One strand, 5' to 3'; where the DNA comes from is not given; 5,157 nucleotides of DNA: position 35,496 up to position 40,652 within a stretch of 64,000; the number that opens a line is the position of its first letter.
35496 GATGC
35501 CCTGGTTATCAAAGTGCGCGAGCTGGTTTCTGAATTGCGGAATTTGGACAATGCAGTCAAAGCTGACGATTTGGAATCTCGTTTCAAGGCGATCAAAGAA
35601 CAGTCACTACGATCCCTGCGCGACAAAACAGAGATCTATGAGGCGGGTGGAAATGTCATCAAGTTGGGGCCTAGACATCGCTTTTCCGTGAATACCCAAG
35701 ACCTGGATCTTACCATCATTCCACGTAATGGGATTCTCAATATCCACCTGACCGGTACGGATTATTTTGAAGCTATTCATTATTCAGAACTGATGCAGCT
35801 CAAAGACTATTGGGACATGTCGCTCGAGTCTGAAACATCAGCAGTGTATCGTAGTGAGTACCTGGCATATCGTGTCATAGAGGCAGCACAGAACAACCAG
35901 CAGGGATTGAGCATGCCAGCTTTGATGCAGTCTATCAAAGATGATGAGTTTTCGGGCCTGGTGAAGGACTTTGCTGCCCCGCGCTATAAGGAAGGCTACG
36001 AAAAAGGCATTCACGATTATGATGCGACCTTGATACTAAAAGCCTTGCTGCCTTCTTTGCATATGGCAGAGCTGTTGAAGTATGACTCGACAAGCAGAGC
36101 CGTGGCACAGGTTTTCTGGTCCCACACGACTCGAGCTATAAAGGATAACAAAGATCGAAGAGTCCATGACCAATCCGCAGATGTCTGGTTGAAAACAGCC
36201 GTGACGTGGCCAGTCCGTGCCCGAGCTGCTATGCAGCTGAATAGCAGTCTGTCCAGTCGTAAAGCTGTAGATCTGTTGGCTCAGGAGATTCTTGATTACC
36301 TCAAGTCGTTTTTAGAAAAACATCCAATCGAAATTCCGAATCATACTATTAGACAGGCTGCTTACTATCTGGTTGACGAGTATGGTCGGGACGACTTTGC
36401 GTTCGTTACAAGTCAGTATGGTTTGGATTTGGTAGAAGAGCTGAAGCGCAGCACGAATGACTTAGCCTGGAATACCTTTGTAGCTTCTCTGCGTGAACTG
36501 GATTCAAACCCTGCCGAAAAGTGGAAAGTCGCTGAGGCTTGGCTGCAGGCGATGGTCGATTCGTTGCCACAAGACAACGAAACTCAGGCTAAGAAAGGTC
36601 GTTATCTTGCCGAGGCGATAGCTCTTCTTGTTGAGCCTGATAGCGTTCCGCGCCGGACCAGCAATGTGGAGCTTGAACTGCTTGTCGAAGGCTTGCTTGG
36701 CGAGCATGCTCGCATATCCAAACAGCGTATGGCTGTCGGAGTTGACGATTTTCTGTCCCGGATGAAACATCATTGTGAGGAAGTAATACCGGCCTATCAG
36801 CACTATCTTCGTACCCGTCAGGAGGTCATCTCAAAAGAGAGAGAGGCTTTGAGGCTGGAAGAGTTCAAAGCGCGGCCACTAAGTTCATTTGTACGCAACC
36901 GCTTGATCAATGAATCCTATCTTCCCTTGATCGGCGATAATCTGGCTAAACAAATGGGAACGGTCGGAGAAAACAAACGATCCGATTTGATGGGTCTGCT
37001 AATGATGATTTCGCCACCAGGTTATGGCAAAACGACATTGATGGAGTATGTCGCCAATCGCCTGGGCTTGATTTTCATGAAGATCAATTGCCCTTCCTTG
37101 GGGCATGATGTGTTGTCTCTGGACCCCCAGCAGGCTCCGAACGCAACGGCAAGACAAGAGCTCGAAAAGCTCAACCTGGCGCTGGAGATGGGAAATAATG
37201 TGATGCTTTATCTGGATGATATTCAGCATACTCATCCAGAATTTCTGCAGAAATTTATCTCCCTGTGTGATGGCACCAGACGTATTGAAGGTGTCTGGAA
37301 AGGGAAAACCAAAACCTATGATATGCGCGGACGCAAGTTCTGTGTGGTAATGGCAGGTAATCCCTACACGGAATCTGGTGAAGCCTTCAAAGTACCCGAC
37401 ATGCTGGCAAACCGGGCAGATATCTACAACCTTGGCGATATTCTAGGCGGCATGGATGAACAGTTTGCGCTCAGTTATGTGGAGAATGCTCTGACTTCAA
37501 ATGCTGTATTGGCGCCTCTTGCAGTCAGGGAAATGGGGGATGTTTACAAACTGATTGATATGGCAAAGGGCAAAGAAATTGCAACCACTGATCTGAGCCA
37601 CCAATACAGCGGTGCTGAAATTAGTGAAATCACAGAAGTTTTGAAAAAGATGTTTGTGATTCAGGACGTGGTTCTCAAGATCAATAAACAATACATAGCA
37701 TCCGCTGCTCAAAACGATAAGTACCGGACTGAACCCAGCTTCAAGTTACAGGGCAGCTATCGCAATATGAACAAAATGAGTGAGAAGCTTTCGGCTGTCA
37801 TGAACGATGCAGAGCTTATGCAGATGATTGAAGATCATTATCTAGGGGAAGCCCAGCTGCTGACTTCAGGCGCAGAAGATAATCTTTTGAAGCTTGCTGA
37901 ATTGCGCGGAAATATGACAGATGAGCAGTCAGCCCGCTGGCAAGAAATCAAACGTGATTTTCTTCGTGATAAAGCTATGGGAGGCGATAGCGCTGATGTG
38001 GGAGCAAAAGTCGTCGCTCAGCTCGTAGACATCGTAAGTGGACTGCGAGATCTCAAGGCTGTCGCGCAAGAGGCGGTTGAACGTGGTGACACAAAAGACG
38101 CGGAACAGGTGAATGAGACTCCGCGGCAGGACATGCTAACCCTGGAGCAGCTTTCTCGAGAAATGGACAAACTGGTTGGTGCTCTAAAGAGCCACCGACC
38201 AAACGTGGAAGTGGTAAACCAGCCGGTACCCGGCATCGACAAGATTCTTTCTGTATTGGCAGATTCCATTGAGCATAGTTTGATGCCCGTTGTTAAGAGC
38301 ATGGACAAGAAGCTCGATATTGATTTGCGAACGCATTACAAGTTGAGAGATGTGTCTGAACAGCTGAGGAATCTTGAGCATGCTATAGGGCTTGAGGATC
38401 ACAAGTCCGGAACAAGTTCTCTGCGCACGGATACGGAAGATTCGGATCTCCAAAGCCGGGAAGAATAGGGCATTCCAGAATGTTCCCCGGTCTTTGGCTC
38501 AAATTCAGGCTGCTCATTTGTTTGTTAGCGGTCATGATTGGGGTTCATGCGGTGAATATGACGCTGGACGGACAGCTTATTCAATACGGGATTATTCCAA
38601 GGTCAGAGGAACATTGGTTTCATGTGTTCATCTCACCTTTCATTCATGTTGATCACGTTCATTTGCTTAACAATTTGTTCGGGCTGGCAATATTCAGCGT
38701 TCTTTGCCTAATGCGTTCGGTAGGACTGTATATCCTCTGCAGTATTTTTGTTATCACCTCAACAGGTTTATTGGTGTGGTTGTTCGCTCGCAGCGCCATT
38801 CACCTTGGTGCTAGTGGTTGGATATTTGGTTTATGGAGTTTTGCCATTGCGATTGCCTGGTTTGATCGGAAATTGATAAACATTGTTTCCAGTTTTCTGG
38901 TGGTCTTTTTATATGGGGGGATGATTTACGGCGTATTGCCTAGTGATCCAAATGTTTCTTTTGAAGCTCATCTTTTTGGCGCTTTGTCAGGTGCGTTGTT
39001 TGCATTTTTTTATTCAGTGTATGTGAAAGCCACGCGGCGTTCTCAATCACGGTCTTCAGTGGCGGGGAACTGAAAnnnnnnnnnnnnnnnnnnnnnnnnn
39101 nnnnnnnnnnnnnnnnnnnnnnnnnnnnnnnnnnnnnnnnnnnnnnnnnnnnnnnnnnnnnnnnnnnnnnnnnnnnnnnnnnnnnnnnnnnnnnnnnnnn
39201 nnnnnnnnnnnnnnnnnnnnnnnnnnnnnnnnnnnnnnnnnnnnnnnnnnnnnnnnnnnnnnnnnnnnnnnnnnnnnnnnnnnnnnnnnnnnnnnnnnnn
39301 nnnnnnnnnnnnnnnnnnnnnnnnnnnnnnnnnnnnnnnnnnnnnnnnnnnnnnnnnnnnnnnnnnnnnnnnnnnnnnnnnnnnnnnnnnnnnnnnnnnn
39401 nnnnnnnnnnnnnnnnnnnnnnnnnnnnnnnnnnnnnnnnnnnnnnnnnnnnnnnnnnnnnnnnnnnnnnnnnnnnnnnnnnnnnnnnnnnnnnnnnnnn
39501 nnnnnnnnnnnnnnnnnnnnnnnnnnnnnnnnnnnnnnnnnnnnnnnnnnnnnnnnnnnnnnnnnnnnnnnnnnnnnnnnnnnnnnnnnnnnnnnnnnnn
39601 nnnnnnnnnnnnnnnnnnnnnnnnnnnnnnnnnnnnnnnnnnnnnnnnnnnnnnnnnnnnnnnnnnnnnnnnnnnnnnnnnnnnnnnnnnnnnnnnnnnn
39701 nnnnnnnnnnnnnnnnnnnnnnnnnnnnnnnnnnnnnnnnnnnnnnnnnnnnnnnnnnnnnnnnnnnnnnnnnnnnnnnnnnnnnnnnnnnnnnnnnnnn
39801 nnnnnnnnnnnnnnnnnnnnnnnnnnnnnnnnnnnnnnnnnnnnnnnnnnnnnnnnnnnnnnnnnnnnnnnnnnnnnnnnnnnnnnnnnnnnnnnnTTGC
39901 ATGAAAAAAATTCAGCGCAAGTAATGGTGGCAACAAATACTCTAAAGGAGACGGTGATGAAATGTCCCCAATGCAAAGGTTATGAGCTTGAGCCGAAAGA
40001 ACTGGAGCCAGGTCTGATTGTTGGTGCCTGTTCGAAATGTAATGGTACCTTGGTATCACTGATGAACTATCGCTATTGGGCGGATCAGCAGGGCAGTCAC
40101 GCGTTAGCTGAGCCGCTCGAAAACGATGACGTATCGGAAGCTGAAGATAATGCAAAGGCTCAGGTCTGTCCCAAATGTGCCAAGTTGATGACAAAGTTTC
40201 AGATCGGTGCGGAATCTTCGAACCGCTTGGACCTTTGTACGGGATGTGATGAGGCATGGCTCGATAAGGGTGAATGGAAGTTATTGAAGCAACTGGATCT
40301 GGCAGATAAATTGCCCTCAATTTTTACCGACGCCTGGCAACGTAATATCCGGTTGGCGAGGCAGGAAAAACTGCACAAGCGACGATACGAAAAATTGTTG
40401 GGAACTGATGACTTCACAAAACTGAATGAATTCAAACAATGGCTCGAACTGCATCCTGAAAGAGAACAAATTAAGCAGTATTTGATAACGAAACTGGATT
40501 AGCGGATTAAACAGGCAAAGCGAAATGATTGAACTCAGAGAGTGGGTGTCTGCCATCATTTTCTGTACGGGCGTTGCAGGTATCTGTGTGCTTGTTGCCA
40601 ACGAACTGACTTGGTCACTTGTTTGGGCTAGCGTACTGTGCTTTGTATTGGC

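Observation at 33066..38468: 1800-aa protein with AAA_5 ATPase embedded after about 1270 residues of beta-rich and coiled-coil sequence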

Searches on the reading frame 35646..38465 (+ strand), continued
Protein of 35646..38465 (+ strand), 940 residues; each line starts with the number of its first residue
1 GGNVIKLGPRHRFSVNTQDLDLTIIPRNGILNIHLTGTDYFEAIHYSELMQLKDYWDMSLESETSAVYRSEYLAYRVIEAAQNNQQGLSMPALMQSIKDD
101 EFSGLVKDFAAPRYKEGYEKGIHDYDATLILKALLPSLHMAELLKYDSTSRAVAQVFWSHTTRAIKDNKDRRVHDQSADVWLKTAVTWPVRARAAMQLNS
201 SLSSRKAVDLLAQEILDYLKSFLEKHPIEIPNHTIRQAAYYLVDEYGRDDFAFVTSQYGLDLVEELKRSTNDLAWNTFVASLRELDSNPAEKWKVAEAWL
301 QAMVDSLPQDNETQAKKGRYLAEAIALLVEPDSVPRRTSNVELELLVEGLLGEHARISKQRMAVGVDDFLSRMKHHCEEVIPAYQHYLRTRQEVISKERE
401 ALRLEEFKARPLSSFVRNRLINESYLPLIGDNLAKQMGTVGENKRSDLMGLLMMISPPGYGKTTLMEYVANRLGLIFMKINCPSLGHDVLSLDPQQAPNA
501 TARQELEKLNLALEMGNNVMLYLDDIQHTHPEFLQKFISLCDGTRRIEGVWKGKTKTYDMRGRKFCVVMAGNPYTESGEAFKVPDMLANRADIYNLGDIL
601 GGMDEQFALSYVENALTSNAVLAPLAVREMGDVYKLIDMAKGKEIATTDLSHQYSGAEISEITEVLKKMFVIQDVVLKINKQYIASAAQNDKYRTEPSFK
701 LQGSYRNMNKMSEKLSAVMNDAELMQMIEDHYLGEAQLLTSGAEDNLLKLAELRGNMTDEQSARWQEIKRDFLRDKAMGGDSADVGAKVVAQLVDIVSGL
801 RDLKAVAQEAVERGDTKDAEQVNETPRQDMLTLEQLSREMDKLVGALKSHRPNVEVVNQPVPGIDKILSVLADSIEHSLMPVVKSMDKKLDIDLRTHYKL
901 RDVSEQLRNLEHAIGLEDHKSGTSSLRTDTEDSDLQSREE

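Call 91: find_encoding_contigs(protein=P0241, flank=8000, max_places=1)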
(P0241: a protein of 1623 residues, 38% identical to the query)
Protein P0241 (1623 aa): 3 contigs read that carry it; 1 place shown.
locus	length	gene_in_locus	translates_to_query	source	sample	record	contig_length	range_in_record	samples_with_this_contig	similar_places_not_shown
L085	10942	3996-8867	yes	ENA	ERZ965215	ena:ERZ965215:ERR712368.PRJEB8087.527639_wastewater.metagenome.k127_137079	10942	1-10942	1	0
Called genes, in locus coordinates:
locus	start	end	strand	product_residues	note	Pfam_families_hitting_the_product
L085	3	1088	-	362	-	?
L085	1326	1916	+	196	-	-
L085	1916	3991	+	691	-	-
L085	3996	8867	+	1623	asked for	PF12458:DUF3686, PF25472:DUF7902, PF13401:AAA_22 (faint), PF00004:AAA, PF07728:AAA_5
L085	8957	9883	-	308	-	PF13280:WYL, PF25583:WCX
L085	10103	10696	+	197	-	-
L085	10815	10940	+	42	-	?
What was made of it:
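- A WYL-domain gene lies next to one distant homologue (call 91).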

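Call 92: find_encoding_contigs(protein=P0215, flank=8000, max_places=1)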
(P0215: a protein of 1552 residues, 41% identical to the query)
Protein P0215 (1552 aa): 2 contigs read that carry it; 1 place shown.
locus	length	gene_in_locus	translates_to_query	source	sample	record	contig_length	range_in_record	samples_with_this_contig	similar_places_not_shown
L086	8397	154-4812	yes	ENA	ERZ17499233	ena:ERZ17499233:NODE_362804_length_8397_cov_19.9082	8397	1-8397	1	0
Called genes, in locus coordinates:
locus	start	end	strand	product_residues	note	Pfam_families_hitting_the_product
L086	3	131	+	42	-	?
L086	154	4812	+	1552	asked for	PF12458:DUF3686, PF00004:AAA (faint), PF25472:DUF7902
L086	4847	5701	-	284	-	PF00756:Esterase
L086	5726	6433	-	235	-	-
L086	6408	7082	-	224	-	-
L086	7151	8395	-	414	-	?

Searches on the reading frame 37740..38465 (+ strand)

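Call 36: search_protein_families(library=pfam, proteins=[window:37740-38465:+], max_evalue=5)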
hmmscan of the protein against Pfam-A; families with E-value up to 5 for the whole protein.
window:37740-38465:+ (242 aa): 2 families
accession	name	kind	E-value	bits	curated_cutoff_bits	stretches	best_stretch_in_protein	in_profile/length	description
PF16867.11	DMSP_lyase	-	0.097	12.8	27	1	180-224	25-67/162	Dimethlysulfonioproprionate lyase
PF03176.21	MMPL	-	0.18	11.1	20.5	1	104-162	12-70/333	MMPL family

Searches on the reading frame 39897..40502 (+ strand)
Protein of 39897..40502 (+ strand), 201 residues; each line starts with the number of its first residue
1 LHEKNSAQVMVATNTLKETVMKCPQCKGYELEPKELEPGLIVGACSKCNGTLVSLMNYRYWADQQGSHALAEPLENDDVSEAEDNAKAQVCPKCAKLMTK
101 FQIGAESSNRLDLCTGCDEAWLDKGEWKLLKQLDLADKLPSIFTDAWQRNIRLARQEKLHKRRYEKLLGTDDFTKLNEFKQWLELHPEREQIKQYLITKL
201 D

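Call 5: search_protein_families(library=pfam, proteins=[window:39897-40502:+], max_evalue=0.01)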
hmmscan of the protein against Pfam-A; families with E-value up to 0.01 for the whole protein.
window:39897-40502:+ (201 aa): 2 families
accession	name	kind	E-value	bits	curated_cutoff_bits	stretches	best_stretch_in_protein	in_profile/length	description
PF13453.11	Zn_ribbon_TFIIB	-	3.1e-07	30.1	22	1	22-54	1-31/41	Transcription factor zinc-finger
PF04981.18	NMD3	-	7.6e-05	22.8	24.9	1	86-158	11-80/243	NMD3 family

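Call 6: search_protein_families(library=ncbifam, proteins=[window:39897-40502:+], max_evalue=0.01)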
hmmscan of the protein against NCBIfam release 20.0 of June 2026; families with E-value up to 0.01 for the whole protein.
window:39897-40502:+ (201 aa): 0 families

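Call 19: search_protein_families(library=padloc, proteins=[window:39897-40502:+], max_evalue=0.01)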
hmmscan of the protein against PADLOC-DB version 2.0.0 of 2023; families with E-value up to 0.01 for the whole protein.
window:39897-40502:+ (201 aa): 0 families

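Call 77: search_protein_families(library=pfam, proteins=[window:39897-40499:+], max_evalue=10)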
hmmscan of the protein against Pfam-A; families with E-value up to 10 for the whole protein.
window:39897-40499:+ (201 aa): 29 families (the best 25 are shown)
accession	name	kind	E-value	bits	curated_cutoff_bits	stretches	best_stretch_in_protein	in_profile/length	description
PF13453.11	Zn_ribbon_TFIIB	-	3.1e-07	30.1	22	2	22-54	1-31/41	Transcription factor zinc-finger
PF04981.18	NMD3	-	7.6e-05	22.8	24.9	1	86-158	11-80/243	NMD3 family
PF23903.1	Phage_zn_bind_2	-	0.014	15.7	27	1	5-27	16-38/44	Phage zinc binding domain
PF19108.5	DUF5795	-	0.03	14.8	27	1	67-96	14-44/74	Family of unknown function (DUF5795)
PF23451.1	Zn_ribbon_PaaD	-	0.037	14.1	27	2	79-119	5-47/53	PaaD zinc beta ribbon domain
PF18551.6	TackOD1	-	0.053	13.5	32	1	6-36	60-90/188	Thaumarchaeal output domain 1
PF03966.22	Trm112p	-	0.085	13.2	22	1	21-41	8-27/40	Trm112p-like protein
PF24042.1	DUF7351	-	0.086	13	31.2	1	22-101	3-79/177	Domain of unknown function (DUF7351)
PF20097.4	DUF6487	-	0.12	13.2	24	1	34-98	6-62/67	Domain of unknown function (DUF6487)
PF01396.24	Zn_ribbon_Top1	-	0.14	12.4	32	0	89-99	2-12/39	Topoisomerase DNA binding C4 zinc finger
PF15801.11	zf-C6H2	-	0.18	12.4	30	0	18-30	9-22/47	zf-MYND-like zinc finger, mRNA-binding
PF13717.11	Zn_ribbon_4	-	0.2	12.1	30.3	1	22-49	4-32/36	zinc-ribbon domain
PF08274.17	Zn_Ribbon_YjdM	-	0.2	12.1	30.8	0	22-27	4-9/30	PhnA Zinc-Ribbon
PF08271.17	Zn_Ribbon_TF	-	0.23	11.5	29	1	21-31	1-11/43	TFIIB zinc-binding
PF21344.3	Zn_ribbon_LysW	-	0.24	11.5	27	1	7-38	8-38/46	Alpha-aminoadipate carrier protein LysW-like, globular domain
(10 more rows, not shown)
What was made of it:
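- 39897..40502 (+): Zinc-ribbon protein. Pfam (calls 5, 77).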
